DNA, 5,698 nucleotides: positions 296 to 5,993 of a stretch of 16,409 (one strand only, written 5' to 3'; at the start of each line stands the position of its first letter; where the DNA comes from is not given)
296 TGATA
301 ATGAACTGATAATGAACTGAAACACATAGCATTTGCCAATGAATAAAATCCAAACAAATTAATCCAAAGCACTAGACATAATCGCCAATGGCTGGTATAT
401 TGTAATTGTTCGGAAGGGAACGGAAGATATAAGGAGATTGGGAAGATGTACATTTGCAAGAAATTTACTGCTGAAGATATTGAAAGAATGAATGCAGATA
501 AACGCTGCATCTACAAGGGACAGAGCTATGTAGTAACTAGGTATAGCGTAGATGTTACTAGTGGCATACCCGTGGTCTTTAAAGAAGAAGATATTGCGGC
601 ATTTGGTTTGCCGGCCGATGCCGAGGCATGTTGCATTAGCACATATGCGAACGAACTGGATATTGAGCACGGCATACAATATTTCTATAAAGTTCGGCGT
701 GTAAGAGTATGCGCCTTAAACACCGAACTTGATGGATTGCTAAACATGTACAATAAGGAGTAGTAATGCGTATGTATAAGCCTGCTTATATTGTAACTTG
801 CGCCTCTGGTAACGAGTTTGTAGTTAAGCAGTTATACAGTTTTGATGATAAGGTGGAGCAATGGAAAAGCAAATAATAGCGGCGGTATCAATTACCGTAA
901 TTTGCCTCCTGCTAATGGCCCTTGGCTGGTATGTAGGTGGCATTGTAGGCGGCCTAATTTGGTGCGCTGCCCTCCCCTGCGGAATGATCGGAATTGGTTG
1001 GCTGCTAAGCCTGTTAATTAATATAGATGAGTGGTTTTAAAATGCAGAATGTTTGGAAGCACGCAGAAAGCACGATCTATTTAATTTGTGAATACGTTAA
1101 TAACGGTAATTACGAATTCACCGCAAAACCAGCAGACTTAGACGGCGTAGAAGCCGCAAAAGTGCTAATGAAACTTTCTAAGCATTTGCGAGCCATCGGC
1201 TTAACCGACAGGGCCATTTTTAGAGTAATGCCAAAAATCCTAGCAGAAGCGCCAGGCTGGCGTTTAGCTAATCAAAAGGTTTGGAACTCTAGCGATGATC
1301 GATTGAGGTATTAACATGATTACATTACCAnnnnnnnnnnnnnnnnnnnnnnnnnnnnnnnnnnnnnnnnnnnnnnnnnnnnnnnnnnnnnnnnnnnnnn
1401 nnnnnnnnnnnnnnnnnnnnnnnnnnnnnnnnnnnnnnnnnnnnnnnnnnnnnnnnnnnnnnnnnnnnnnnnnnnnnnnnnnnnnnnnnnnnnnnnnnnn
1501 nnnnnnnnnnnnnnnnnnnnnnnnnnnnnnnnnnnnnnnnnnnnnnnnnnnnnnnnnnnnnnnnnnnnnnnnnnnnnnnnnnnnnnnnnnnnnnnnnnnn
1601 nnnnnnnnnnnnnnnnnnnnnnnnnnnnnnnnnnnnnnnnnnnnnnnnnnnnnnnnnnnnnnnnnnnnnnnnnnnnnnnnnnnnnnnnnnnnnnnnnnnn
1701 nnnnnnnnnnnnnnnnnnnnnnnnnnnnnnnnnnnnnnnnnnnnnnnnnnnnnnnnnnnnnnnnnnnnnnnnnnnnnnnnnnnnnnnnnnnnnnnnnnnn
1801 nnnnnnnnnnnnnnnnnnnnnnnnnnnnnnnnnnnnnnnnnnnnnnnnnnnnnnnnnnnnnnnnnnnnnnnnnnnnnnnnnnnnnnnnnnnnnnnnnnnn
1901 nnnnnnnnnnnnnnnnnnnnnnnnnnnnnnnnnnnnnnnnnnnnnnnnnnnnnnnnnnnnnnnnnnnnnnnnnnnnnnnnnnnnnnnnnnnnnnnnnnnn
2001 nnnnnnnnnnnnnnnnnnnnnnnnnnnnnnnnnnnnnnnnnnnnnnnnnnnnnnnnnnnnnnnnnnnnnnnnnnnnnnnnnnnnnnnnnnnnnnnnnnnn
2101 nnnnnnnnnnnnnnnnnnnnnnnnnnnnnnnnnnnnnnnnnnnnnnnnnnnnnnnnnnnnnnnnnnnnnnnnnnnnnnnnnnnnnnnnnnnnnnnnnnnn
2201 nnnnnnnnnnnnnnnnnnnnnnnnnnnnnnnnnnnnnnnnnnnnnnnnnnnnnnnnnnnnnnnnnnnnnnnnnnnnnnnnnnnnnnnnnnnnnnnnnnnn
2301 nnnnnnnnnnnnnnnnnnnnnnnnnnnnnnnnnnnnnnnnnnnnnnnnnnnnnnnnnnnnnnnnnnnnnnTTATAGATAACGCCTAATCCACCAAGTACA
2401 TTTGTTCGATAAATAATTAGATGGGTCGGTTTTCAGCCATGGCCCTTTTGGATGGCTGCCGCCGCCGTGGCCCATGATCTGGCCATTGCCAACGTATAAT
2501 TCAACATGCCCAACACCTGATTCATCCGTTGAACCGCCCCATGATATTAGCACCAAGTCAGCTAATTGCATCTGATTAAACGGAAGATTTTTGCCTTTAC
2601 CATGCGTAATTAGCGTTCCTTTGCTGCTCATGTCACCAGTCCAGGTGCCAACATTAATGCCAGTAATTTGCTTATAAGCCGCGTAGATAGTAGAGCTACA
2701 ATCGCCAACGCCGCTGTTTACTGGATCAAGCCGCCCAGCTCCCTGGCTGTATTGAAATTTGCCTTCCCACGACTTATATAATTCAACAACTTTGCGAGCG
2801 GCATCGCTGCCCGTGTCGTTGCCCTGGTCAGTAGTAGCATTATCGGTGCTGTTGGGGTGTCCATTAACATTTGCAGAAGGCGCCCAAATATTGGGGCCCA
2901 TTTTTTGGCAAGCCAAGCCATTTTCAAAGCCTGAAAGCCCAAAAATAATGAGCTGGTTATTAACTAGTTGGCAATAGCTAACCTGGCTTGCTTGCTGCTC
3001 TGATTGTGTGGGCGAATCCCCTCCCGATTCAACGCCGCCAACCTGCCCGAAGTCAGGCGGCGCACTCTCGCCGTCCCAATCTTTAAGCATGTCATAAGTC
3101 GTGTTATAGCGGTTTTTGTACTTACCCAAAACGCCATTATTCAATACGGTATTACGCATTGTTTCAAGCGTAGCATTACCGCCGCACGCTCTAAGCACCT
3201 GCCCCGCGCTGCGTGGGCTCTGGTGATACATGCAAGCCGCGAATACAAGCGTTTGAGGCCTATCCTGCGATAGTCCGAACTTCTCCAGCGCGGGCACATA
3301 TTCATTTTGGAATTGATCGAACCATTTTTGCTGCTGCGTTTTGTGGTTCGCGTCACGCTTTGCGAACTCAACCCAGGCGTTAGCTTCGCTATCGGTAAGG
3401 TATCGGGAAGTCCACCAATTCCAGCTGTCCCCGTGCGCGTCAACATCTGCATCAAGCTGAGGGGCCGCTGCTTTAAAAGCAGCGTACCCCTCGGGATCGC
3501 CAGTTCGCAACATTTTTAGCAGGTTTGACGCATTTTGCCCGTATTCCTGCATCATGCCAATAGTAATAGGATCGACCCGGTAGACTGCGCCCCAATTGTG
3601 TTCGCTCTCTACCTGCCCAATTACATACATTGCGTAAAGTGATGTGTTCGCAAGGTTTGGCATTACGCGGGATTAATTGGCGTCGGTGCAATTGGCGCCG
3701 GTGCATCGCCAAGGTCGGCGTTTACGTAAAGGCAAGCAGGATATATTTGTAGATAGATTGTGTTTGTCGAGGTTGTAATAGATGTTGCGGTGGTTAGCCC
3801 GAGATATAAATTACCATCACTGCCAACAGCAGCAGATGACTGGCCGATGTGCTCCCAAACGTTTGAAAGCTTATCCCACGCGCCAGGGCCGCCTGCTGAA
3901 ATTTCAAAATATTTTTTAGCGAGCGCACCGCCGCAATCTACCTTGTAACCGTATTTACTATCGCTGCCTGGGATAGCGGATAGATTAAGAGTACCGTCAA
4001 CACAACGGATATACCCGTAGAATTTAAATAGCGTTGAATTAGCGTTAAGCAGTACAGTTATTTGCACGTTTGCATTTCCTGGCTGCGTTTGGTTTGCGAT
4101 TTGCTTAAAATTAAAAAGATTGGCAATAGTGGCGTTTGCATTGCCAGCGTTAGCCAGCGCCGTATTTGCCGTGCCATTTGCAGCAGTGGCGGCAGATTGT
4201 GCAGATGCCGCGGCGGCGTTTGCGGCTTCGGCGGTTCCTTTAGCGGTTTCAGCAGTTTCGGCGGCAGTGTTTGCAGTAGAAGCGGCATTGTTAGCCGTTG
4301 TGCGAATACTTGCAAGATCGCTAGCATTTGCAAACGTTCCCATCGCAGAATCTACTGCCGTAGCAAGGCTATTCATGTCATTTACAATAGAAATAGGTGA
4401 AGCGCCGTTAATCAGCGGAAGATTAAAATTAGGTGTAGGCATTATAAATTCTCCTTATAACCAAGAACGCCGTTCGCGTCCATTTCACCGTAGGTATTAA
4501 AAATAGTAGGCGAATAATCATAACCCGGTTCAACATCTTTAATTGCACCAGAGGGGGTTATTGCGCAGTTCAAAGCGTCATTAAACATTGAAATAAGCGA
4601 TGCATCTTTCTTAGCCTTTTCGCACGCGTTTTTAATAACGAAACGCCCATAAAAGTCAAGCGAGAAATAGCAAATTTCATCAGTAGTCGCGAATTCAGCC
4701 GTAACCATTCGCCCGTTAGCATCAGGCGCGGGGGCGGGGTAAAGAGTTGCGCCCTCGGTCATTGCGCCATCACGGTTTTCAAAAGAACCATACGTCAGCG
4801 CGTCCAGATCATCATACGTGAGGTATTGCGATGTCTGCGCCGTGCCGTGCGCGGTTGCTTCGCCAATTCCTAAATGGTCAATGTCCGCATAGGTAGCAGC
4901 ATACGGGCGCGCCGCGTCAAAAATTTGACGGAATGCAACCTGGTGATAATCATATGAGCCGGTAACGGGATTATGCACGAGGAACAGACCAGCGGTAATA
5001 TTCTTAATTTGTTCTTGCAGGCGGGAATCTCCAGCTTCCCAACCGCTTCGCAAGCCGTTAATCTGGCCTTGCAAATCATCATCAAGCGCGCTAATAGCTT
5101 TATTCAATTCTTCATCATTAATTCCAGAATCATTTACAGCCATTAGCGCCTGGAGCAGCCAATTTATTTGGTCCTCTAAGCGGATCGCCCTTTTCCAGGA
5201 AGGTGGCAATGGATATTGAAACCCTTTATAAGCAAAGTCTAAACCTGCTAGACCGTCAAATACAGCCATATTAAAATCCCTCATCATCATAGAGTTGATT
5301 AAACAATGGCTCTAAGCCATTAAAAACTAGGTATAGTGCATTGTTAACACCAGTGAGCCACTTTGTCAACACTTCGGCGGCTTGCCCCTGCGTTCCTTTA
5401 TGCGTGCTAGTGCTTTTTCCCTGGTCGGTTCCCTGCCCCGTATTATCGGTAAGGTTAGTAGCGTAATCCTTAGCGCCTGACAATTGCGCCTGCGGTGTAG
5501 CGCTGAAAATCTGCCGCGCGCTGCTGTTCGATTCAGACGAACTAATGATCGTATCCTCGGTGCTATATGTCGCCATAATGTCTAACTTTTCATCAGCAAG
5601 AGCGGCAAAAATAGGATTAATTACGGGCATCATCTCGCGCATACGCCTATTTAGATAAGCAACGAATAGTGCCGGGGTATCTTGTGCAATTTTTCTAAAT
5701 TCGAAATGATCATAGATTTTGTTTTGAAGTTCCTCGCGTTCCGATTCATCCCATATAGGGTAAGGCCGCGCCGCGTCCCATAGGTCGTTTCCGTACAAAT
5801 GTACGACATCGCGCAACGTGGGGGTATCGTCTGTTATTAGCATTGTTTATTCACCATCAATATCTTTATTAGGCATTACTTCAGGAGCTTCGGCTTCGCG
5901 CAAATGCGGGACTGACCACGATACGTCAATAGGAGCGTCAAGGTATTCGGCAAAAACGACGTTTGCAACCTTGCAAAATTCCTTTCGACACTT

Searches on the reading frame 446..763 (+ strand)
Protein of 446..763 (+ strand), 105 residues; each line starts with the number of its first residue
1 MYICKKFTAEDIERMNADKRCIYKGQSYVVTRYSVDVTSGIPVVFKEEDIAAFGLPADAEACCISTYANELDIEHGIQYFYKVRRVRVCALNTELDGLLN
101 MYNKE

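Call 9: search_protein_families(library=phrogs, proteins=[window:446-763:+], max_evalue=0.01)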
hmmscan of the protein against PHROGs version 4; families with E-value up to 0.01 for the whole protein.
window:446-763:+ (105 aa): 0 families

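Call 15: search_protein_families(library=pfam, proteins=[window:446-763:+], max_evalue=1)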
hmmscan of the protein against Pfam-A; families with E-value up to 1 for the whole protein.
window:446-763:+ (105 aa): 0 families

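Call 38: find_encoding_contigs(protein=window:446-763:+, flank=3000, max_places=10)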
Protein window:446-763:+ (105 aa): 12 contigs read that carry it; 7 places shown.
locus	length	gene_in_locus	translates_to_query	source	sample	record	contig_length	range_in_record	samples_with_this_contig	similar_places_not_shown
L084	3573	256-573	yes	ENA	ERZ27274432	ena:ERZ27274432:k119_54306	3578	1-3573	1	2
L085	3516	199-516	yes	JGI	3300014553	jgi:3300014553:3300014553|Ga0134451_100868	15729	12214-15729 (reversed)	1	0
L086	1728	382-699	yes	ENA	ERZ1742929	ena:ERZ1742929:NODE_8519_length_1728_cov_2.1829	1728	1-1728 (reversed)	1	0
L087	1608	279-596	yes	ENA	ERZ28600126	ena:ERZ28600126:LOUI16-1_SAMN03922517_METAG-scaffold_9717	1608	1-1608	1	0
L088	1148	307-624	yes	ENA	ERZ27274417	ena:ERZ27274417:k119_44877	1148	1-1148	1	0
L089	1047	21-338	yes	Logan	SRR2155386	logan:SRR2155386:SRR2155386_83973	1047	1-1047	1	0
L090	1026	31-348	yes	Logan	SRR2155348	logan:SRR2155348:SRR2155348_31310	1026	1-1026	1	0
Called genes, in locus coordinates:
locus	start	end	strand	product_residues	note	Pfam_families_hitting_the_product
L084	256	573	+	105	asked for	-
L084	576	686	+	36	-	-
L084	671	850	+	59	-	-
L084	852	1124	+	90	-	-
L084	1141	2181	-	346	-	PF05894:Podovirus_Gp16, PF03237:Terminase_6N (faint)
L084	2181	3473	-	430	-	PF00877:NLPC_P60 (weak)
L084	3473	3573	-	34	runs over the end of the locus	?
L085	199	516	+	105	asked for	-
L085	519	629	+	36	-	-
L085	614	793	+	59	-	-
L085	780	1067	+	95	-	-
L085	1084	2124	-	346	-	PF05894:Podovirus_Gp16, PF03237:Terminase_6N (faint)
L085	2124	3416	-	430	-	PF00877:NLPC_P60 (weak)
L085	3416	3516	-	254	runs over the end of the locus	-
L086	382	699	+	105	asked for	-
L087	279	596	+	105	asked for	-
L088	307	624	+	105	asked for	-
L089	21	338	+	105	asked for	-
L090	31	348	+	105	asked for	-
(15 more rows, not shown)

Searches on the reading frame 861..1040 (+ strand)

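Call 9: search_protein_families(library=phrogs, proteins=[window:861-1040:+], max_evalue=0.01)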
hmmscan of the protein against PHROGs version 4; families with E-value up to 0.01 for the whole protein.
window:861-1040:+ (59 aa): 0 families

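Call 15: search_protein_families(library=pfam, proteins=[window:861-1040:+], max_evalue=1)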
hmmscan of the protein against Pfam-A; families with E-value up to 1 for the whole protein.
window:861-1040:+ (59 aa): 2 families
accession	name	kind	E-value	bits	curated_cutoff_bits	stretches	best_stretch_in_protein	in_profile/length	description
PF15938.10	DUF4750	-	0.13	12.4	27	1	11-25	15-29/54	Domain of unknown function (DUF4750)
PF19728.4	DUF6220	-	0.17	12.7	29.8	1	9-45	23-59/66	Family of unknown function (DUF6220)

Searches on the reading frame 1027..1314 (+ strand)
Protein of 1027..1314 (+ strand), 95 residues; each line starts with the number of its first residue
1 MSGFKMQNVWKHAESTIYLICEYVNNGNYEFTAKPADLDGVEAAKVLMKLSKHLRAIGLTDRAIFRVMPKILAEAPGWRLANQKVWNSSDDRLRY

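Call 9: search_protein_families(library=phrogs, proteins=[window:1027-1314:+], max_evalue=0.01)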
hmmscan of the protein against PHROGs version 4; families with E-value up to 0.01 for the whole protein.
window:1027-1314:+ (95 aa): 0 families

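Call 15: search_protein_families(library=pfam, proteins=[window:1027-1314:+], max_evalue=1)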
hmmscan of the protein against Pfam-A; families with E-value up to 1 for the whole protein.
window:1027-1314:+ (95 aa): 2 families
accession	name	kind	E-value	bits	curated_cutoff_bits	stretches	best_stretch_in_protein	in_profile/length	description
PF25007.1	DYH2-5-8_CC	-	0.12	12.5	27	1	8-49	6-47/120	Dynein axonemal heavy chain 2/5/8 coiled-coil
PF04850.18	Baculo_E66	-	0.14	11.4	26.5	1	30-91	40-103/391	Baculovirus E66 occlusion-derived virus envelope protein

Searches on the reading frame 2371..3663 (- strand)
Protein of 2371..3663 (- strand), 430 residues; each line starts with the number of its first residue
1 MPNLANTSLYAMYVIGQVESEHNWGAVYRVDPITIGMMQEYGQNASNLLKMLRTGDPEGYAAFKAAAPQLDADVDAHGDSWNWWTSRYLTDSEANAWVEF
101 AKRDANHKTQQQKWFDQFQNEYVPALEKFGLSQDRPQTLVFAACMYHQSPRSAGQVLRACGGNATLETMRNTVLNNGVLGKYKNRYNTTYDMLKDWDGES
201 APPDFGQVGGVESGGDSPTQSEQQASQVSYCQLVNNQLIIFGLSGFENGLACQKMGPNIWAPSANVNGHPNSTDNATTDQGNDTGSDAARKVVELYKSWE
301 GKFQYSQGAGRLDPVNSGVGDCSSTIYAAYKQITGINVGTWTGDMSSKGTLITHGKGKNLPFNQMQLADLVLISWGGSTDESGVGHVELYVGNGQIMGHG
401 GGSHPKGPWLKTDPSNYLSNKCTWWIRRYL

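Call 7: search_protein_families(library=pfam, proteins=[window:2371-3663:-], max_evalue=0.01)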
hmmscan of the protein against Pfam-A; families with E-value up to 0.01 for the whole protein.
window:2371-3663:- (430 aa): 2 families
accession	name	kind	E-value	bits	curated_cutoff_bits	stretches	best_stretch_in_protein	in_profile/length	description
PF00877.26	NLPC_P60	-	2.7e-07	31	23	1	319-400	13-81/105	NlpC/P60 family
PF05382.19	Amidase_5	-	0.002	18.5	21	1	293-397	6-104/142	Bacteriophage peptidoglycan hydrolase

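Call 8: search_protein_families(library=phrogs, proteins=[window:2371-3663:-], max_evalue=0.001)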
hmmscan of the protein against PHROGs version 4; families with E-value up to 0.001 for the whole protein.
window:2371-3663:- (430 aa): 3 families
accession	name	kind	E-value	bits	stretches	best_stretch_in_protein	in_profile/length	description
phrog_1015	-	tail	9.2e-10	38.7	1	272-401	624-767/795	tail protein with lysin activity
phrog_20474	-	lysis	0.00034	18.9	1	272-397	1683-1792/1954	endolysin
phrog_400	-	tail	0.00095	19.2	0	279-397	521-622/654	tail protein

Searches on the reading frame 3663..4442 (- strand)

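Call 7: search_protein_families(library=pfam, proteins=[window:3663-4442:-], max_evalue=0.01)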
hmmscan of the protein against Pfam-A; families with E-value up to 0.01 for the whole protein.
window:3663-4442:- (259 aa): 0 families

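Call 8: search_protein_families(library=phrogs, proteins=[window:3663-4442:-], max_evalue=0.001)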
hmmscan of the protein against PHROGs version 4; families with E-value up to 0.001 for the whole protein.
window:3663-4442:- (259 aa): 2 families
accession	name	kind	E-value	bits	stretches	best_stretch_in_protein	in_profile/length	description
phrog_13481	-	tail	5.7e-09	36.5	1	20-107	153-241/596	tail fiber protein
phrog_13173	-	tail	8.9e-05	22.2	1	28-107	188-273/674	tail fiber protein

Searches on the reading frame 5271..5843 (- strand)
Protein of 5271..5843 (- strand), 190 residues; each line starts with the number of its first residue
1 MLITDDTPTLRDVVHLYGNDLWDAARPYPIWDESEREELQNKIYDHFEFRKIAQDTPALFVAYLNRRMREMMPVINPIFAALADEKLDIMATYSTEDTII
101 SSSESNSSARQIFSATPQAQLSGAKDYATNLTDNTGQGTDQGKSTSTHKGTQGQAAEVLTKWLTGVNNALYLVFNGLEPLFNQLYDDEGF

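Call 7: search_protein_families(library=pfam, proteins=[window:5271-5843:-], max_evalue=0.01)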
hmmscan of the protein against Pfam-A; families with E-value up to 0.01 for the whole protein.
window:5271-5843:- (190 aa): 0 families

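Call 8: search_protein_families(library=phrogs, proteins=[window:5271-5843:-], max_evalue=0.001)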
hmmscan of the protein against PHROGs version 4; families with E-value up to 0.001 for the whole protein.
window:5271-5843:- (190 aa): 2 families
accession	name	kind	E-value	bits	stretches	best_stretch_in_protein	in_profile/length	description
phrog_3225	-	connector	5.6e-12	47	1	9-151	37-200/263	adaptor Ad4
phrog_5472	-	tail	1.8e-09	38.4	1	19-107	37-129/264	lower collar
